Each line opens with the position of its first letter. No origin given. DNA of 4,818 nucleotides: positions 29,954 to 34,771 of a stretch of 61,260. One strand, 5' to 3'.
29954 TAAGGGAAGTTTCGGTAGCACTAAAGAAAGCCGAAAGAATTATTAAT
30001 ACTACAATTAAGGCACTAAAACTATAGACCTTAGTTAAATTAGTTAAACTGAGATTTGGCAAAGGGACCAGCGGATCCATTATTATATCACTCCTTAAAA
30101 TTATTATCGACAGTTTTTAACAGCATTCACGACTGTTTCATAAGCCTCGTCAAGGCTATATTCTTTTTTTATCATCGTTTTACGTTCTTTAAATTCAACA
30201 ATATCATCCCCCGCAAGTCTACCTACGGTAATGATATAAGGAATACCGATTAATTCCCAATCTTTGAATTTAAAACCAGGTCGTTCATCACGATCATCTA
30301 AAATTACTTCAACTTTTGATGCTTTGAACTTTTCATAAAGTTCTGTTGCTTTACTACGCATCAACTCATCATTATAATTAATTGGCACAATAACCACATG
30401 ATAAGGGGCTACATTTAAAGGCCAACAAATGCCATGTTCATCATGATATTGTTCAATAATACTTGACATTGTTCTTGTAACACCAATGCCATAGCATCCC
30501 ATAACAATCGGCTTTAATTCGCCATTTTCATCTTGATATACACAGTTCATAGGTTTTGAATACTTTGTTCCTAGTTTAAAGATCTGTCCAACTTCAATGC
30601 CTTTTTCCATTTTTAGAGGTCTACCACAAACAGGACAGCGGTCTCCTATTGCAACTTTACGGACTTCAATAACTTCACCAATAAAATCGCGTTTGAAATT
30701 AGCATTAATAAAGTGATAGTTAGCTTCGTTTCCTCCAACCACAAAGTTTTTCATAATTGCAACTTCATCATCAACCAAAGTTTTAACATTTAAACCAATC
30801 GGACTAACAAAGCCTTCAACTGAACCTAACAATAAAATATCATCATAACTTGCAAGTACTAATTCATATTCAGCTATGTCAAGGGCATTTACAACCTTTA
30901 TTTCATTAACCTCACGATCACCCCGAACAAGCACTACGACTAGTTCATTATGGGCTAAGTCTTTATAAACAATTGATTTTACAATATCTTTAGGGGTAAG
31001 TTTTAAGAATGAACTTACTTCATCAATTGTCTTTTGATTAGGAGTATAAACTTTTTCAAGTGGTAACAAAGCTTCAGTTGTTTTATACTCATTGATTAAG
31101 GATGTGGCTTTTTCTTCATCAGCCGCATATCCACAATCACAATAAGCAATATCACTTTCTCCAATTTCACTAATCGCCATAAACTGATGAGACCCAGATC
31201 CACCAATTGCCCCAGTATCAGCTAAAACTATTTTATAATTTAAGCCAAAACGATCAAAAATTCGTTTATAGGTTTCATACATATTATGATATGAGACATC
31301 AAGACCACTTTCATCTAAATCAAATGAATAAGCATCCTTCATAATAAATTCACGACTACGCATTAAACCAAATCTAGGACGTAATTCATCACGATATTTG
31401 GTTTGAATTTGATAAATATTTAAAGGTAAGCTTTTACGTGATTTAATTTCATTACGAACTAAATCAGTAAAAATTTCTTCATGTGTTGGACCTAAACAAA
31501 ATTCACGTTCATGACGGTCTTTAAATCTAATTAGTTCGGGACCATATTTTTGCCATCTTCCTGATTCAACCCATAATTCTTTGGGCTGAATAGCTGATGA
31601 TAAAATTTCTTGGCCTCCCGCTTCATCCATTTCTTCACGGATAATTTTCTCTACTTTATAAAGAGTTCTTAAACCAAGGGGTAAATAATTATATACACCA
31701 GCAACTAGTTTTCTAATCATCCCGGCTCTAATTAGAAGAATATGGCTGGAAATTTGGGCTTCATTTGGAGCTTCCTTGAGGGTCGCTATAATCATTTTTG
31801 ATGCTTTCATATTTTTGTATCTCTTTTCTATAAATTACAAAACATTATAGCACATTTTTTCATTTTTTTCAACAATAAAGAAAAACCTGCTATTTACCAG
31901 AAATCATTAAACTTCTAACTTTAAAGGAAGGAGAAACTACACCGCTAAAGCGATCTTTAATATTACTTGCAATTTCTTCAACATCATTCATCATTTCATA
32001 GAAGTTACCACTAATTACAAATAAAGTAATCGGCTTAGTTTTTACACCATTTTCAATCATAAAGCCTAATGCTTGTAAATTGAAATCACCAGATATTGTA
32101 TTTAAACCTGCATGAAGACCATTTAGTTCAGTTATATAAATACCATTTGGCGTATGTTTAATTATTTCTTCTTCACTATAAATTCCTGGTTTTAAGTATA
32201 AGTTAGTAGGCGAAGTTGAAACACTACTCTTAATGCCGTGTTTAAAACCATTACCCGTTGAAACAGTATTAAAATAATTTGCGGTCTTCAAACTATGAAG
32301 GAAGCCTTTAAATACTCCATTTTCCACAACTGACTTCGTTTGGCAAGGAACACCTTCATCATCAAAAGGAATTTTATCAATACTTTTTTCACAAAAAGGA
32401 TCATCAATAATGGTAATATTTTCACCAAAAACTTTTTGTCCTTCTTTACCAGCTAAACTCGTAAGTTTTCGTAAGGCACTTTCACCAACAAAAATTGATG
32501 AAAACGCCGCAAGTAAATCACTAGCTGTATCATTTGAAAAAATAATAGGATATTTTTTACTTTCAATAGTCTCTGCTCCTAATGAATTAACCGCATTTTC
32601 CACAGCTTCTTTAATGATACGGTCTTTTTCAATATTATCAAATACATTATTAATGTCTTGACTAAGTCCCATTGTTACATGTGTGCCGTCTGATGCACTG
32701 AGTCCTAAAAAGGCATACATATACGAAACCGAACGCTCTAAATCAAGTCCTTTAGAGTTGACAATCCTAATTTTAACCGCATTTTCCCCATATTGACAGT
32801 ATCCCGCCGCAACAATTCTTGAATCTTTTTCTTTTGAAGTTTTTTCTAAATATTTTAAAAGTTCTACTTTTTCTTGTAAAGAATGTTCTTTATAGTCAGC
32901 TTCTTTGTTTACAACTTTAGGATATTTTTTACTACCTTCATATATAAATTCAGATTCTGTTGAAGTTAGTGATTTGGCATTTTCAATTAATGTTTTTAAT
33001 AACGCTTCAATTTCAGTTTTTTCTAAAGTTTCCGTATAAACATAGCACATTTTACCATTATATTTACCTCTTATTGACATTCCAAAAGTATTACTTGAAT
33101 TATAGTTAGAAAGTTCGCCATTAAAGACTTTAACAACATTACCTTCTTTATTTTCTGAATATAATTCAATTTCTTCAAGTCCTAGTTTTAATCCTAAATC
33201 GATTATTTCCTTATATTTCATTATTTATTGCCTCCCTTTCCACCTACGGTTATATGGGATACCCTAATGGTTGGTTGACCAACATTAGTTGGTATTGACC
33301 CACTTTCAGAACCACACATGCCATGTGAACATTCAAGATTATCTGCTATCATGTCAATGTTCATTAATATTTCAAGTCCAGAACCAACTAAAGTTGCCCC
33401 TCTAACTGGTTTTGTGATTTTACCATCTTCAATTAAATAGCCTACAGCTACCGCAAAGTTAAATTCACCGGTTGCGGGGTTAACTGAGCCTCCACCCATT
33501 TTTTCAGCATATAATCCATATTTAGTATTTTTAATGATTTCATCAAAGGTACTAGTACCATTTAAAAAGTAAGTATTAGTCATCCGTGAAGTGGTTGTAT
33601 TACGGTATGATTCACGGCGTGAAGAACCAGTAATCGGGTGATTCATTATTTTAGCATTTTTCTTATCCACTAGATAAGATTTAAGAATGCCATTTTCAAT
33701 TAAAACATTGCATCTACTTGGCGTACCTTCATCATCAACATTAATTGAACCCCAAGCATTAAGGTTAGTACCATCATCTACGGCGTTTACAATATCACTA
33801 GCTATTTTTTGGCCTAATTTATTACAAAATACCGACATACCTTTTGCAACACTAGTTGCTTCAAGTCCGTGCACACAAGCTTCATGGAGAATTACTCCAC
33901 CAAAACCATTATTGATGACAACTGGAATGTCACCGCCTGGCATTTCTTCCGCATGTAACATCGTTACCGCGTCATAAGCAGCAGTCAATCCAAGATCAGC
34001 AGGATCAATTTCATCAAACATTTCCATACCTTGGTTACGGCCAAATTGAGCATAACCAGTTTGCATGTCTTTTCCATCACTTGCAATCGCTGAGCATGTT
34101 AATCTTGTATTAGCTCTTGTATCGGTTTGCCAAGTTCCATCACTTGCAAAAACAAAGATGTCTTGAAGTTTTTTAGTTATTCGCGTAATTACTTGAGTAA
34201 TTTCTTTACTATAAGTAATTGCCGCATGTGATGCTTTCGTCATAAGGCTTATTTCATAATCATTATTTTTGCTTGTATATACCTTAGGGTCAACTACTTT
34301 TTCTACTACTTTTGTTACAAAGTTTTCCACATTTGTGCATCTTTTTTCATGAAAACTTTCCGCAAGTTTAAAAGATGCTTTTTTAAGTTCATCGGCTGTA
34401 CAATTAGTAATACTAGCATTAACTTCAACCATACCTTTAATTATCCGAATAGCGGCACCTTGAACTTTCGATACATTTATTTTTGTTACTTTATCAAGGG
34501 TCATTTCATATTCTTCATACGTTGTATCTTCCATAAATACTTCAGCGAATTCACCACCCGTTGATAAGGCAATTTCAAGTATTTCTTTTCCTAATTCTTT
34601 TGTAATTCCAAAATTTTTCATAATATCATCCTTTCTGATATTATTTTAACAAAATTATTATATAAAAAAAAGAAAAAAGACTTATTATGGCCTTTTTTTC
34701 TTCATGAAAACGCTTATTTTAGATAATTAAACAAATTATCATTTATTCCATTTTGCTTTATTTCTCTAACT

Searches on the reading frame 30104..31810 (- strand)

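Call 62: search_protein_families(library=ncbifam, proteins=[window:30104-31810:-], max_evalue=1e-10)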
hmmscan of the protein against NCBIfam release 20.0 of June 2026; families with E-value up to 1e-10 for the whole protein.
window:30104-31810:- (568 aa): 8 families
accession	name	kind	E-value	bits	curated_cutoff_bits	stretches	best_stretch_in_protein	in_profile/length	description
NF006625.0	PRK09194.1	equivalog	1.7e-234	779.9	558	1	1-560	1-558/559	proline--tRNA ligase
TIGR00409.1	proS_fam_II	equivalog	7.4e-207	688.7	306.7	1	1-560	1-565/568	proline--tRNA ligase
NF008979.1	PRK12325.1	exception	1.4e-153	511.9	550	2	1-259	1-258/437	proline--tRNA ligase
TIGR00408.1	proS_fam_I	equivalog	3.8e-40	138.2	437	2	401-566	215-383/475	proline--tRNA ligase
TIGR00418.1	thrS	equivalog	2.4e-28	99.4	383.65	2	35-196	189-351/565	threonine--tRNA ligase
NF003211.1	PRK04173.1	equivalog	3.1e-20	72.5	312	0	421-556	309-450/454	glycine--tRNA ligase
NF003068.0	PRK03991.1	equivalog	3.1e-16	58.9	484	1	418-565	442-593/613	threonine--tRNA ligase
TIGR00389.1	glyS_dimeric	equivalog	1.7e-15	56.6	243.3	0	442-560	437-561/565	glycine--tRNA ligase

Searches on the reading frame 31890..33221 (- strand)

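Call 62: search_protein_families(library=ncbifam, proteins=[window:31890-33221:-], max_evalue=1e-10)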
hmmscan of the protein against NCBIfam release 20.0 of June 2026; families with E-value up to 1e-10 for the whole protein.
window:31890-33221:- (443 aa): 3 families
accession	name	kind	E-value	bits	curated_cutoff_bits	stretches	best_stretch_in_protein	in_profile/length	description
NF040952.1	Arch_mtprotase_TldD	equivalog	4.6e-31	108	635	1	5-421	2-412/443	zinc metalloprotease TldD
NF008268.0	PRK11040.1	equivalog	5.7e-30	104.4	438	1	114-442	129-445/446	metalloprotease PmbA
NF008006.0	PRK10735.1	equivalog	4.1e-22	78.3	513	1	179-422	203-446/481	metalloprotease TldD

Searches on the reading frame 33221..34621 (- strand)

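Call 62: search_protein_families(library=ncbifam, proteins=[window:33221-34621:-], max_evalue=1e-10)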
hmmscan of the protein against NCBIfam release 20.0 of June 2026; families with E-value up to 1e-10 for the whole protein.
window:33221-34621:- (466 aa): 3 families
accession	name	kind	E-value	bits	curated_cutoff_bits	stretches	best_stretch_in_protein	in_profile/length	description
NF008006.0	PRK10735.1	equivalog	1.8e-91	307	513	1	25-461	35-479/481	metalloprotease TldD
NF040952.1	Arch_mtprotase_TldD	equivalog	1.4e-61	208.6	635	1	13-460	2-443/443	zinc metalloprotease TldD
NF008268.0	PRK11040.1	equivalog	1.9e-21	76.3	438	1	111-438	119-435/446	metalloprotease PmbA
